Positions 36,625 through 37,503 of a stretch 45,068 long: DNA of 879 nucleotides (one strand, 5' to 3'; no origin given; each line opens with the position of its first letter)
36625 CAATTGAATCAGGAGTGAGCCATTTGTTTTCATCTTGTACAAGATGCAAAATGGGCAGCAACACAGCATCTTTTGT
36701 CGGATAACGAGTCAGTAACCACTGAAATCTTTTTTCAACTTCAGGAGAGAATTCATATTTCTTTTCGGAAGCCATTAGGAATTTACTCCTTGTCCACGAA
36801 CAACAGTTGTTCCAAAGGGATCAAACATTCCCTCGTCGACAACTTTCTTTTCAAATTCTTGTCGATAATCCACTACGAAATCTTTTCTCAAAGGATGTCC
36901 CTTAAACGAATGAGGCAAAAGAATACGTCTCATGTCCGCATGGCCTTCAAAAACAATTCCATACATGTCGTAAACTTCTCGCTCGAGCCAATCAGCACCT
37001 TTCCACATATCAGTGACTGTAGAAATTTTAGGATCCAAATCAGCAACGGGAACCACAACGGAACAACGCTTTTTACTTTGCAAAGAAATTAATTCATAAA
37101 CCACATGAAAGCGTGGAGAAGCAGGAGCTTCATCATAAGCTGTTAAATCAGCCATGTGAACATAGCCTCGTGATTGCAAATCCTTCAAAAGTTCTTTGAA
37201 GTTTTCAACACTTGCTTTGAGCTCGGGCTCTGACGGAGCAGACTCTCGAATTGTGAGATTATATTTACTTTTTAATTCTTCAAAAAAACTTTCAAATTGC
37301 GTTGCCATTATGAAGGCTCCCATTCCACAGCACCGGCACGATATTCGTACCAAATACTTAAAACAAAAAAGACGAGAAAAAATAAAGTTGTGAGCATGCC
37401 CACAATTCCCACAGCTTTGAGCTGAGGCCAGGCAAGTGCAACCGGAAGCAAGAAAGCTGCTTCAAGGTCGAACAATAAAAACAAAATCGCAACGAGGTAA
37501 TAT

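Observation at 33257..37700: nuo operon that skips nuoB, nuoD, nuoG and nuoI, with coupled junctions that leave no room for them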

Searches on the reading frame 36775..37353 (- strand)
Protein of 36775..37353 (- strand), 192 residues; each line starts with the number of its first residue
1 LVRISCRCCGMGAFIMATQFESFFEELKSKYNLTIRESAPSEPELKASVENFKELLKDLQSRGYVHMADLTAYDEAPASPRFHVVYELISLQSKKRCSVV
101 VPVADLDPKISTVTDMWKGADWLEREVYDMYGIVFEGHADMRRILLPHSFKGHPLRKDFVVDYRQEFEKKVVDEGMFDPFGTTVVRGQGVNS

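Call 3: search_protein_families(library=pfam, proteins=[window:36775-37353:-])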
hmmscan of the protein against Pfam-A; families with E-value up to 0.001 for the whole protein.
window:36775-37353:- (192 aa): 1 family
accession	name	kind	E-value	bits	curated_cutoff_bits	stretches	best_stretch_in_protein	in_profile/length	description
PF00329.25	Complex1_30kDa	-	1.2e-39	136.1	22.5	1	50-164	6-123/124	Respiratory-chain NADH dehydrogenase, 30 Kd subunit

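Call 7: find_related_loci(query=window:36775-37308:-, collection=genome_contigs, flank=10000)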
Query window:36775-37308:- (177 aa) in genome_contigs; peptide patterns used: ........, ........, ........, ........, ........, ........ (x = any residue, [..] = any of these).
188 stretches matched a pattern; 6 encode a relative of the query (tblastn E <= 1e-3); 6 distinct loci.
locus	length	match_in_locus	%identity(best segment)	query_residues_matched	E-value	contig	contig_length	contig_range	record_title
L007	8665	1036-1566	98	1-177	3e-119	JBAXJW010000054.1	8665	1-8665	MAG: bacterium isolate ELA385 MAG385_54, whole genome shotgun sequence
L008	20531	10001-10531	93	1-177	1e-115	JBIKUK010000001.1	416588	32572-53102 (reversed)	MAG: Bdellovibrionota bacterium isolate ME2015-08-11_3300044626_group6_bin38 Rohwer_bin1157_scaffold_1_c1, whole genome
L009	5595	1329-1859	93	1-177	5e-114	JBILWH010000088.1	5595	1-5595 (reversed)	MAG: Bdellovibrionota bacterium isolate ME2018-09-14_3300042561_group8_bin178 Rohwer_bin1158_scaffold_21121_c1, whole ge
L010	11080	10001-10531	92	1-177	8e-112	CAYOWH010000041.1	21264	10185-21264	MAG TPA_asm: uncultured Bacteriovoracaceae bacterium isolate SRP193358_co1_710 genome assembly, contig: NODE_6012_length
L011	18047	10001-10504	59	7-171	7e-67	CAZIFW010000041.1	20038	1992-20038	MAG TPA_asm: uncultured Bacteriovoracaceae bacterium isolate SRP199154_co2_64 genome assembly, contig: NODE_1626_length_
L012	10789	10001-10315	43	39-144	1e-24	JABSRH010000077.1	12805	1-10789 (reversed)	MAG: Parvularculaceae bacterium isolate DT_81 DT-Parvularculaceae-1_scaffold_77, whole genome shotgun sequence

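Call 12: find_homologous_proteins(query=window:36775-37308:-)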
Query window:36775-37308:- (177 aa): 509 proteins with E <= 0.001 among 631 candidates; the best 120 are listed.
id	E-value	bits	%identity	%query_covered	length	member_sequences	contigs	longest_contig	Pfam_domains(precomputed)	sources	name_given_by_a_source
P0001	3.4e-110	384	95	100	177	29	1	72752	PF00329.26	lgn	-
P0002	7.3e-109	379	93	100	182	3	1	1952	PF00329.26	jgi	jgi:NADH-quinone oxidoreductase subunit C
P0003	2.5e-86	306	74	98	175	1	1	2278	PF00329.26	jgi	-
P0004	4.2e-75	269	68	98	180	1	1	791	PF00329.26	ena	-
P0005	6.0e-75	269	57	98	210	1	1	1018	PF00329.26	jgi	jgi:NADH-quinone oxidoreductase subunit C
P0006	1.1e-71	258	70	89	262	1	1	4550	PF00329.26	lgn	-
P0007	4.1e-68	247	66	92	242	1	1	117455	PF00329.26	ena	-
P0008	2.9e-67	244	61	98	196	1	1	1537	PF00329.26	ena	-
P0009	1.6e-66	241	61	97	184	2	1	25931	PF00329.26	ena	-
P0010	4.8e-66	240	61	93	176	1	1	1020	PF00329.26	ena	-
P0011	4.4e-64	233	61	96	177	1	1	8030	PF00329.26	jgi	jgi:NADH-quinone oxidoreductase subunit C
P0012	1.2e-63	232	63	97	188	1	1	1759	PF00329.26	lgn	-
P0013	1.6e-63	232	60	99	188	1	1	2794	PF00329.26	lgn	-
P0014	1.8e-62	228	59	97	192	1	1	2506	PF00329.26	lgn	-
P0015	2.0e-62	228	61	96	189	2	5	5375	PF00329.26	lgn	-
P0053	1.6e-51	193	51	94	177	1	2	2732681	PF00329.26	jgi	jgi:NADH:ubiquinone oxidoreductase subunit C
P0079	8.2e-49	184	44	96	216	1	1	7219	PF00329.26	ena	-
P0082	4.8e-48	181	48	94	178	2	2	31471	PF00329.26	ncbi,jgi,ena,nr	ncbi:MAG TPA: NADH-quinone oxidoreductase subunit C [Bdellovibrionota bacterium]|jgi:NADH:ubiquinone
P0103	1.1e-42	164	51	86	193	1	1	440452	PF00329.26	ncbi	-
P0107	3.3e-29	120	51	60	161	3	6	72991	PF00329.26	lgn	-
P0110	7.2e-27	112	41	85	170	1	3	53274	PF00329.26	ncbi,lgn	-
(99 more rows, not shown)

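Call 13: find_encoding_contigs(protein=P0053, flank=10000, max_places=2)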
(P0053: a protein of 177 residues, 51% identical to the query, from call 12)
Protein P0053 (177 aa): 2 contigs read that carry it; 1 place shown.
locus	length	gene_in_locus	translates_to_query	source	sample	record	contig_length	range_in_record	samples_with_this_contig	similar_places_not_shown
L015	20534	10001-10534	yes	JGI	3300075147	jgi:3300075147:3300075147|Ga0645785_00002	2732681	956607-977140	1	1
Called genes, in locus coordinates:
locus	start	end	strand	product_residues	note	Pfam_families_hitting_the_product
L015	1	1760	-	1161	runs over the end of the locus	PF17757:UvrB_inter, PF02559:CarD_TRCF_RID, PF04851:ResIII (weak), PF00270:DEAD, PF00271:Helicase_C, PF03461:TRCF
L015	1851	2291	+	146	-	PF00507:Oxidored_q4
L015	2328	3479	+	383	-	PF00146:NADHdh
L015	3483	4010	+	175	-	PF00499:Oxidored_q3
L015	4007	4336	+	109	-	PF00420:Oxidored_q2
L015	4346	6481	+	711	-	PF00662:Proton_antipo_N, PF00361:Proton_antipo_M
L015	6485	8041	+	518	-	PF00361:Proton_antipo_M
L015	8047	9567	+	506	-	PF00361:Proton_antipo_M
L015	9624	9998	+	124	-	PF00507:Oxidored_q4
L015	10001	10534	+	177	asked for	PF00329:Complex1_30kDa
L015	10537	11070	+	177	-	PF01257:2Fe-2S_thioredx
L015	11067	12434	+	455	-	PF01512:Complex1_51K, PF10531:SLBB (weak), PF22461:SLBB_2 (weak), PF10589:NADH_4Fe-4S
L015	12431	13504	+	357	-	PF00146:NADHdh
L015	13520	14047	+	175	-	PF00499:Oxidored_q3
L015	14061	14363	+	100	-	PF00420:Oxidored_q2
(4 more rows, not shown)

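Call 14: find_encoding_contigs(protein=P0110, flank=10000, max_places=2)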
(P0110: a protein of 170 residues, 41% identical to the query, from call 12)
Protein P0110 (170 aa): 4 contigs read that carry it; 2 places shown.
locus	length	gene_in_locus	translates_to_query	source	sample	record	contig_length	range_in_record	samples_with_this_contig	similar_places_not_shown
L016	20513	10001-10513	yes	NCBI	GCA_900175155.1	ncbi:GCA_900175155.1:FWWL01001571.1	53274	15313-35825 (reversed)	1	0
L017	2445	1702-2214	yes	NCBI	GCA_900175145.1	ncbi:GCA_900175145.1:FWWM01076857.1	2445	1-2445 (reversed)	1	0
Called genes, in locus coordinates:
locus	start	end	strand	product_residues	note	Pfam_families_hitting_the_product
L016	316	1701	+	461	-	PF00682:HMGL-like, PF22617:HCS_D2, PF01037:AsnC_trans_reg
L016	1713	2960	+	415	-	PF00330:Aconitase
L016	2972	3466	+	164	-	PF06434:Aconitase_2_N (weak), PF00694:Aconitase_C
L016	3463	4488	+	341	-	PF00180:Iso_dh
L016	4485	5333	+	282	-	PF22626:LysX_preATP_grasp, PF14397:ATPgrasp_ST (faint), PF02655:ATP-grasp_3 (weak), PF08443:RimK, PF02222:ATP-grasp, PF02955:GSH-S_ATP (weak)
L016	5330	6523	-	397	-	PF01306:LacY_symp (faint), PF03825:Nuc_H_symport, PF12832:MFS_1_like, PF07690:MFS_1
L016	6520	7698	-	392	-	PF01306:LacY_symp (weak), PF03825:Nuc_H_symport, PF07690:MFS_1, PF12832:MFS_1_like, PF07690:MFS_1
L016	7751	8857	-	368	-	PF01408:GFO_IDH_MocA, PF02894:GFO_IDH_MocA_C, PF22725:GFO_IDH_MocA_C3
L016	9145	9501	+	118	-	PF00507:Oxidored_q4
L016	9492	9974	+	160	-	PF01058:Oxidored_q6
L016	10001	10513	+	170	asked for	PF00329:Complex1_30kDa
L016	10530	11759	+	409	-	PF00346:Complex1_49kDa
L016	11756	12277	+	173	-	PF01257:2Fe-2S_thioredx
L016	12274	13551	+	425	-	PF01512:Complex1_51K, PF10531:SLBB, PF22461:SLBB_2, PF10589:NADH_4Fe-4S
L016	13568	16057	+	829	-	PF00111:Fer2, PF13510:Fer2_4, PF10588:NADH-G_4Fe-4S_3, PF22117:Fer4_Nqo3, PF04879:Molybdop_Fe4S4, PF22151:Fer4_NDSU1, PF00384:Molybdopterin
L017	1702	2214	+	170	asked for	PF00329:Complex1_30kDa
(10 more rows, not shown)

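Call 27: find_encoding_contigs(protein=P0103, flank=10000, max_places=1)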
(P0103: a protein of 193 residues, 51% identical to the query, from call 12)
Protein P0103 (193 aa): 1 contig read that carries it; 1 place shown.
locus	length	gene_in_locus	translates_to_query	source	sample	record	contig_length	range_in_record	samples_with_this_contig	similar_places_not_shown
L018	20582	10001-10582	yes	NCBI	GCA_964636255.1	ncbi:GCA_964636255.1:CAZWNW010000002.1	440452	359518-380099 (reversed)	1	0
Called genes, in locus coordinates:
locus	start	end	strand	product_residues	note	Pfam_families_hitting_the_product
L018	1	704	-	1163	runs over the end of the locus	PF21132:MFD_D3 (faint), PF17757:UvrB_inter, PF02559:CarD_TRCF_RID, PF00270:DEAD, PF04851:ResIII, PF00271:Helicase_C, PF22590:Cas3-like_C_2 (weak), PF03461:TRCF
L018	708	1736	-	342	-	PF01210:NAD_Gly3P_dh_N, PF07479:NAD_Gly3P_dh_C, PF20618:GPD_NAD_C_bact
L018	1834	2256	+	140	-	PF00507:Oxidored_q4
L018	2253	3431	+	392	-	PF00146:NADHdh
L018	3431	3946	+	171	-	PF00499:Oxidored_q3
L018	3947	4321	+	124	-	PF00420:Oxidored_q2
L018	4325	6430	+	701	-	PF00662:Proton_antipo_N, PF00361:Proton_antipo_M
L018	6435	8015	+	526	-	PF00361:Proton_antipo_M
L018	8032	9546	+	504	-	PF00361:Proton_antipo_M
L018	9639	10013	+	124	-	PF00507:Oxidored_q4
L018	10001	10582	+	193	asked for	PF00329:Complex1_30kDa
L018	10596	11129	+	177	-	PF01257:2Fe-2S_thioredx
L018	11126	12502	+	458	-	PF01512:Complex1_51K, PF10531:SLBB (weak), PF22461:SLBB_2 (weak), PF10589:NADH_4Fe-4S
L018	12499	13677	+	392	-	PF00146:NADHdh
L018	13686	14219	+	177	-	PF00499:Oxidored_q3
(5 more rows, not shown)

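Call 28: find_encoding_contigs(protein=P0082, flank=10000, max_places=1)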
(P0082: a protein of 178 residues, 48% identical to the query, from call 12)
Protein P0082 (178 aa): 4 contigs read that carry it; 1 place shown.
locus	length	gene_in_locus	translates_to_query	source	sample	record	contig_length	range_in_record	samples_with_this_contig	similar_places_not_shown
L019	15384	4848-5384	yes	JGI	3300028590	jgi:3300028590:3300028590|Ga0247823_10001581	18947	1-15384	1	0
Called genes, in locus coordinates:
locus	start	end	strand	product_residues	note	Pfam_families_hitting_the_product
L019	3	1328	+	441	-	PF00361:Proton_antipo_M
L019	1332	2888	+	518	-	PF00361:Proton_antipo_M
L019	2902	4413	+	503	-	PF00361:Proton_antipo_M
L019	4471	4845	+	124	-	PF00507:Oxidored_q4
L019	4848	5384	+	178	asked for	PF00329:Complex1_30kDa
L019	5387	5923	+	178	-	PF01257:2Fe-2S_thioredx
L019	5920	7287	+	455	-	PF01512:Complex1_51K, PF22461:SLBB_2 (faint), PF10589:NADH_4Fe-4S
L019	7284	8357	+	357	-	PF00146:NADHdh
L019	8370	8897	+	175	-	PF00499:Oxidored_q3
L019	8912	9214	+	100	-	PF00420:Oxidored_q2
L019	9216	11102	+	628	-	PF00662:Proton_antipo_N, PF00361:Proton_antipo_M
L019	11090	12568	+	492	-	PF00361:Proton_antipo_M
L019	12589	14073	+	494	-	PF00361:Proton_antipo_M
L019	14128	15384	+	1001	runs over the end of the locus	PF13428:TPR_14 (faint), PF13432:TPR_16 (faint), PF14559:TPR_19 (faint), PF07719:TPR_2 (faint), PF13371:TPR_9 (faint), PF13424:TPR_12 (faint), PF00515:TPR_1 (faint), PF13414:TPR_11 (weak), +3 more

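Call 33: find_encoding_contigs(protein=P0107, flank=10000, max_places=1)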
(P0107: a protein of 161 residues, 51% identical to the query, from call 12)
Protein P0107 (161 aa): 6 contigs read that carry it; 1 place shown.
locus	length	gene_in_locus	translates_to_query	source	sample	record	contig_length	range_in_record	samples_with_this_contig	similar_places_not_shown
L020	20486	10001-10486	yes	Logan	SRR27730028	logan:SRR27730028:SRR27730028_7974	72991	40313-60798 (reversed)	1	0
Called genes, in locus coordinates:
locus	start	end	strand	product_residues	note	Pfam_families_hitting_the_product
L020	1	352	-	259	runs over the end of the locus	PF00459:Inositol_P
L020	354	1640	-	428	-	PF27218:MJ0043_C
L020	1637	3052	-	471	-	PF00150:Cellulase (faint), PF00331:Glyco_hydro_10 (faint), PF01229:Glyco_hydro_39, PF11790:Glyco_hydro_cc (weak)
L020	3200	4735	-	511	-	PF26725:TPR_INTS8_3 (faint), PF13428:TPR_14 (weak), PF13432:TPR_16, PF14559:TPR_19, PF12895:ANAPC3 (weak), PF13424:TPR_12 (weak), PF00515:TPR_1 (weak), PF07719:TPR_2 (weak), +10 more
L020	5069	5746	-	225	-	PF17170:DUF5128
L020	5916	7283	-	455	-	PF03544:TonB_C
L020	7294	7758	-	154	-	-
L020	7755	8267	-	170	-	PF07638:Sigma70_ECF (weak), PF04542:Sigma70_r2, PF08281:Sigma70_r4_2, PF00196:GerE, PF04545:Sigma70_r4, PF22233:PhyR_sigma-like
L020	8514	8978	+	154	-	PF04519:Bactofilin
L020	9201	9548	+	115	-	PF00507:Oxidored_q4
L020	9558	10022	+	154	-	PF01058:Oxidored_q6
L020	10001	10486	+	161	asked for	PF00329:Complex1_30kDa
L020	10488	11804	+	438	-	PF00346:Complex1_49kDa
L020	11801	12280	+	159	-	PF01257:2Fe-2S_thioredx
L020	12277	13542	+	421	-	PF01512:Complex1_51K, PF10531:SLBB, PF22461:SLBB_2, PF10589:NADH_4Fe-4S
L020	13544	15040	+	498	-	PF00111:Fer2, PF13510:Fer2_4, PF10588:NADH-G_4Fe-4S_3, PF22117:Fer4_Nqo3, PF00384:Molybdopterin (weak)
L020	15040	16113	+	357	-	PF00146:NADHdh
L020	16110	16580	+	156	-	PF13183:Fer4_8 (faint), PF13534:Fer4_17 (faint), PF14697:Fer4_21 (faint), PF12838:Fer4_7 (weak), PF13187:Fer4_9 (weak), PF13484:Fer4_16 (faint)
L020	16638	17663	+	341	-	PF03706:LPG_synthase_TM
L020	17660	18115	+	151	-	PF22811:Zn_ribbon_NrdR, PF03477:ATP-cone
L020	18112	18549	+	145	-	PF00011:HSP20, PF17886:ArsA_HSP20 (weak)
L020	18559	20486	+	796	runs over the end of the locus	PF02190:LON_substr_bdg, PF00004:AAA, PF07728:AAA_5 (weak), PF22667:Lon_lid, PF05362:Lon_C, PF13541:ChlI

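Call 38: find_encoding_contigs(protein=P0079, flank=10000, max_places=1)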
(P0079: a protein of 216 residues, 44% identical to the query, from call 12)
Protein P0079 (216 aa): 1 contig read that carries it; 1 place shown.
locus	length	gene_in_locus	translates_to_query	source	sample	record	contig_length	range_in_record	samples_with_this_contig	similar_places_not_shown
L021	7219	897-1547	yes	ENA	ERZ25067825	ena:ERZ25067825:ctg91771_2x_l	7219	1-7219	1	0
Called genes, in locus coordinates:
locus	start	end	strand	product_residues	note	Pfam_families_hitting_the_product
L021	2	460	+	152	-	?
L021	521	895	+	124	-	PF00507:Oxidored_q4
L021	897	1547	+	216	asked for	PF00329:Complex1_30kDa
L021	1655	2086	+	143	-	PF01257:2Fe-2S_thioredx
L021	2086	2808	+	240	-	PF01512:Complex1_51K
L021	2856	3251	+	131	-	PF10589:NADH_4Fe-4S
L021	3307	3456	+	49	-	-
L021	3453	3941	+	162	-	PF00146:NADHdh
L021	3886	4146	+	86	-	PF00146:NADHdh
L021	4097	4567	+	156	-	PF00146:NADHdh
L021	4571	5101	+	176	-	PF00499:Oxidored_q3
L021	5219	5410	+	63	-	PF00420:Oxidored_q2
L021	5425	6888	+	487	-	PF00662:Proton_antipo_N, PF00361:Proton_antipo_M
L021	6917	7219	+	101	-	?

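Call 40: search_solved_structures(query=window:36775-37308:-, max_evalue=0.00001, show_alignments=1)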
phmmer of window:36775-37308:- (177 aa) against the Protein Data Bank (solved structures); distinct sequences matched with E-value up to 0.00001: 46.
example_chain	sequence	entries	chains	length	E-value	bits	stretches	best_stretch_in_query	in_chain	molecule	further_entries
2fug_5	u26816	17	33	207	3.3e-27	98.7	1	34-146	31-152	NADH-quinone oxidoreductase chain 5 | NADH-QUINONE OXIDOREDUCTASE SUBUNIT 5 | NADH-quinone oxidoreductase subunit C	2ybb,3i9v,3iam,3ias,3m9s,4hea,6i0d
6gcs_G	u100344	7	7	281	3.4e-25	92.1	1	39-147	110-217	30-KDA PROTEIN (NUGM) | Subunit NUGM of NADH:Ubiquinone Oxidoreductase (Complex I)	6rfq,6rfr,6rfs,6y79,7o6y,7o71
6yj4_C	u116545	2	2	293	3.7e-25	92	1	39-147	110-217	NUGM protein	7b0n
8qby_C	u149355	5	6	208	2.6e-24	89.2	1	39-157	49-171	NADH-quinone oxidoreductase subunit C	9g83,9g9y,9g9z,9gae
9iho_C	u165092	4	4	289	2.6e-24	89.2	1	39-147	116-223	NUGM (30 kDa) subunit of mitochondrial NADH:ubiquinone oxidoreductase (Complex I)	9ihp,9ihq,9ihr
7zm7_G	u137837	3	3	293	3.3e-24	88.9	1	46-148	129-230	NADH-ubiquinone oxidoreductase 30.4 kDa subunit-like protein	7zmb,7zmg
7zd6_5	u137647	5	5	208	6.2e-24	88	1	5-147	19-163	NADH dehydrogenase [ubiquinone] iron-sulfur protein 3, mitochondrial | Complex I-30kD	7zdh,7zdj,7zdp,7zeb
5lnk_5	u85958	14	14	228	7.9e-24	87.7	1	5-147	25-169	Mitochondrial complex I, 30 kDa subunit | NADH:ubiquinone oxidoreductase core subunit S3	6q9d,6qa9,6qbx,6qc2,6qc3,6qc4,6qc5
8zo8_S3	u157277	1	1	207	8.4e-24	87.6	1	7-147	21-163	NADH dehydrogenase [ubiquinone] iron-sulfur protein 3, mitochondrial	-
7v2c_P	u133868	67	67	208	8.5e-24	87.6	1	7-147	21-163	NADH dehydrogenase [ubiquinone] iron-sulfur protein 3, mitochondrial | Complex I-30kD | NADH-ubiquinone oxidoreductase 30 kDa subunit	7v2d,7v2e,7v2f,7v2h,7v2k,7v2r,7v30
6zk9_5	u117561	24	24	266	1.2e-23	87.1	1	5-147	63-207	NADH:ubiquinone oxidoreductase core subunit S3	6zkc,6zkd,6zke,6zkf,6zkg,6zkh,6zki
5gpn_W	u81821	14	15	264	1.6e-23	86.7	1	7-147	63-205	NADH dehydrogenase [ubiquinone] iron-sulfur protein 3 | NADH dehydrogenase [ubiquinone] iron-sulfur protein 3, mitochondrial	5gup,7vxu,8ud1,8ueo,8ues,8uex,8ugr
5lc5_C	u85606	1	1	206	2.4e-23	86.1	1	7-147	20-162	NADH dehydrogenase [ubiquinone] iron-sulfur protein 3, mitochondrial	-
9w2u_C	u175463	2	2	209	2.5e-23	86.1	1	7-147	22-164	NADH dehydrogenase [ubiquinone] iron-sulfur protein 3, mitochondrial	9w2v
5ldw_C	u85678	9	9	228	3.1e-23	85.8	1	7-147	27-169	NADH dehydrogenase [ubiquinone] iron-sulfur protein 3, mitochondrial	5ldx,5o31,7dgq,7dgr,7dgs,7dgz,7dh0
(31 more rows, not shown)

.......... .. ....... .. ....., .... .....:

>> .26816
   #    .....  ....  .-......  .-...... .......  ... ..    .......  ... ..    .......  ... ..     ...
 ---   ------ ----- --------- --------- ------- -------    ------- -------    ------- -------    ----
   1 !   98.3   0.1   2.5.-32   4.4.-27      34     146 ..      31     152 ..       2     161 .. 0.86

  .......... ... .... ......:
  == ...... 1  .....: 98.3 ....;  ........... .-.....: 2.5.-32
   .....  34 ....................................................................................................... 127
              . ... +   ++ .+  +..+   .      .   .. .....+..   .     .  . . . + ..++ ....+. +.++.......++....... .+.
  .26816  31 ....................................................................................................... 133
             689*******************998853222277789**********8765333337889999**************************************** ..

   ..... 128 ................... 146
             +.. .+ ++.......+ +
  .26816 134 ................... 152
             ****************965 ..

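Call 43: search_protein_representatives(protein=window:36775-37308:-)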
Query: 177 residues. Proteins with E-value up to 0.001 (for the whole library): 8105; up to 1e-10: 4293; up to 1e-30: 5. The best 150 are listed.
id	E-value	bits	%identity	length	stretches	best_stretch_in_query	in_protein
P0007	1.3e-68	246.5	68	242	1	16-173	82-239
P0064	4.3e-51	189.5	57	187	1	17-173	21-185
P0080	4.2e-49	183.0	56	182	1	18-173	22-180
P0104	7.2e-43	162.7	57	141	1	40-175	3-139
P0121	2.6e-31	125.1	46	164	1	27-154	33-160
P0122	8.6e-28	113.6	65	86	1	93-171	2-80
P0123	1.1e-27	113.3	46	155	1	36-151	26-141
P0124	3.7e-27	111.6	46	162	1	18-144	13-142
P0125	7.4e-27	110.6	42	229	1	12-162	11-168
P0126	1.0e-26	110.1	48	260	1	39-151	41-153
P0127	1.3e-26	109.8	53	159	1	48-147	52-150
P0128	3.4e-26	108.4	52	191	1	49-147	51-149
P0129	3.6e-26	108.4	47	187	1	35-156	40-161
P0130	8.3e-26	107.2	37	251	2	54-145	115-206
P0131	8.9e-26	107.1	45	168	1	29-158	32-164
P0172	1.5e-23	99.8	46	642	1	39-152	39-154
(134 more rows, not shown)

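Call 44: find_encoding_contigs(protein=P0121, flank=10000, max_places=2)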
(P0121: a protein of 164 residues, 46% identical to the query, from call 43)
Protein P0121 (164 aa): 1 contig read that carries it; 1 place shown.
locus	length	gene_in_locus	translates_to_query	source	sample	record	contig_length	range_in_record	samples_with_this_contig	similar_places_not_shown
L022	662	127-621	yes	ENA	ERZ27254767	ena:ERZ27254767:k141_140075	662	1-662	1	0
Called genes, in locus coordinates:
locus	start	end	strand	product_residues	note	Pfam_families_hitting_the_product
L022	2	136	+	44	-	?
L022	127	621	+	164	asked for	PF00329:Complex1_30kDa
